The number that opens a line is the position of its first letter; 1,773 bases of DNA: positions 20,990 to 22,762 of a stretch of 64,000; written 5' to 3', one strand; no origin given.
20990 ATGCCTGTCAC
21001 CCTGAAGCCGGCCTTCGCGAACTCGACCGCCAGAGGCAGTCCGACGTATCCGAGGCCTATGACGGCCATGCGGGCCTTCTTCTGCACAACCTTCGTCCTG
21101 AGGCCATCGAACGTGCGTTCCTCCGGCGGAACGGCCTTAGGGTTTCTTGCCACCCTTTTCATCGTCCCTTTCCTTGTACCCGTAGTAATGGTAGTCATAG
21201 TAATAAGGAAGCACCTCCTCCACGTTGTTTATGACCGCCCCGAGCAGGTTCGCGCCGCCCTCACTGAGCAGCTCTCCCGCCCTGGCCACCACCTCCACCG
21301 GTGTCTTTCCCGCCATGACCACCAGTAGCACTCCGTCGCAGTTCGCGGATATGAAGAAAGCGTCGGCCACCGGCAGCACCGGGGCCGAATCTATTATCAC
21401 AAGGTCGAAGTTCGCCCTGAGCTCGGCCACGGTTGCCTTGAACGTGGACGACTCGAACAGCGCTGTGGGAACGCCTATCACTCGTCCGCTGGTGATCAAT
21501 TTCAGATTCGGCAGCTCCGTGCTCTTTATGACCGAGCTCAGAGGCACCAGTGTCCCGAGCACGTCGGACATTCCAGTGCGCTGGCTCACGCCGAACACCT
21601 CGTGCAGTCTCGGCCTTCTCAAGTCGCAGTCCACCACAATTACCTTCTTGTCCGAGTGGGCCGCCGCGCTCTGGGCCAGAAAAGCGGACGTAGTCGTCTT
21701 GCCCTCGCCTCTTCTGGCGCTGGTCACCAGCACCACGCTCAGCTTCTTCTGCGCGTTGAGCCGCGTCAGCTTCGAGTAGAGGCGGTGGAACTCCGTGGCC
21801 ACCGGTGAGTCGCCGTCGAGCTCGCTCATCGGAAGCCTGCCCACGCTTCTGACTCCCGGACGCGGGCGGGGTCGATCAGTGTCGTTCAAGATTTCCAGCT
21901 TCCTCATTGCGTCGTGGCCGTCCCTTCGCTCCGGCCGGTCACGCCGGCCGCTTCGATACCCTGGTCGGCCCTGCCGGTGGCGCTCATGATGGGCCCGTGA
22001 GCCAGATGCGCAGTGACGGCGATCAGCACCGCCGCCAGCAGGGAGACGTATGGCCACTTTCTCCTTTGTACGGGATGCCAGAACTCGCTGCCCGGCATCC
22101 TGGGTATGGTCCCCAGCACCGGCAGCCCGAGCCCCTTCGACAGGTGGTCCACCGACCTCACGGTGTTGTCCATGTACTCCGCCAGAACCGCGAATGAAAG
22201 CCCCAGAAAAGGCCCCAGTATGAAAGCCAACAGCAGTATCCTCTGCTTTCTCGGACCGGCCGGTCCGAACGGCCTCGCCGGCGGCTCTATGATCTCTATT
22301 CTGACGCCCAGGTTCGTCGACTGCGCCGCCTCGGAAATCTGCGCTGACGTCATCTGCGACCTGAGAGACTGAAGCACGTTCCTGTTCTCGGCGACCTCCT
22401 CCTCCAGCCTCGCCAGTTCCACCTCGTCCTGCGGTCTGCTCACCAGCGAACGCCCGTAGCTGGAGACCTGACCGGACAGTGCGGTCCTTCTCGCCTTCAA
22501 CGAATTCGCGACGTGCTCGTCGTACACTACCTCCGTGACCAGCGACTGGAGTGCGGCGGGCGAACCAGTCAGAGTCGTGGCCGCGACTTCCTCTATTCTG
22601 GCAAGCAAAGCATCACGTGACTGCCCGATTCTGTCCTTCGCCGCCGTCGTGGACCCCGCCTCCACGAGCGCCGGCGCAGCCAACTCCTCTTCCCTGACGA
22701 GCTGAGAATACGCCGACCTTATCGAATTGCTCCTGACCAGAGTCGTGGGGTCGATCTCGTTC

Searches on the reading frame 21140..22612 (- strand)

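Call 32: search_protein_families(library=pfam, proteins=[window:21140-22612:-], max_evalue=0.0001)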
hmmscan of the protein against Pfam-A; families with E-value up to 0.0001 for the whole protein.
window:21140-22612:- (491 aa): 3 families
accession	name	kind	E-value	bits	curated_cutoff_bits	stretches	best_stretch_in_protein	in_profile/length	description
PF13614.12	AAA_31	-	2.8e-11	44.1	27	1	293-422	3-138/177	AAA domain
PF10609.15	ParA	-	1.9e-06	27.9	27.1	1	292-462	4-173/246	NUBPL iron-transfer P-loop NTPase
PF01656.29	CbiA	-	5.3e-06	26.8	25.4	1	295-434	2-54/125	CobQ/CobB/MinD/ParA nucleotide binding domain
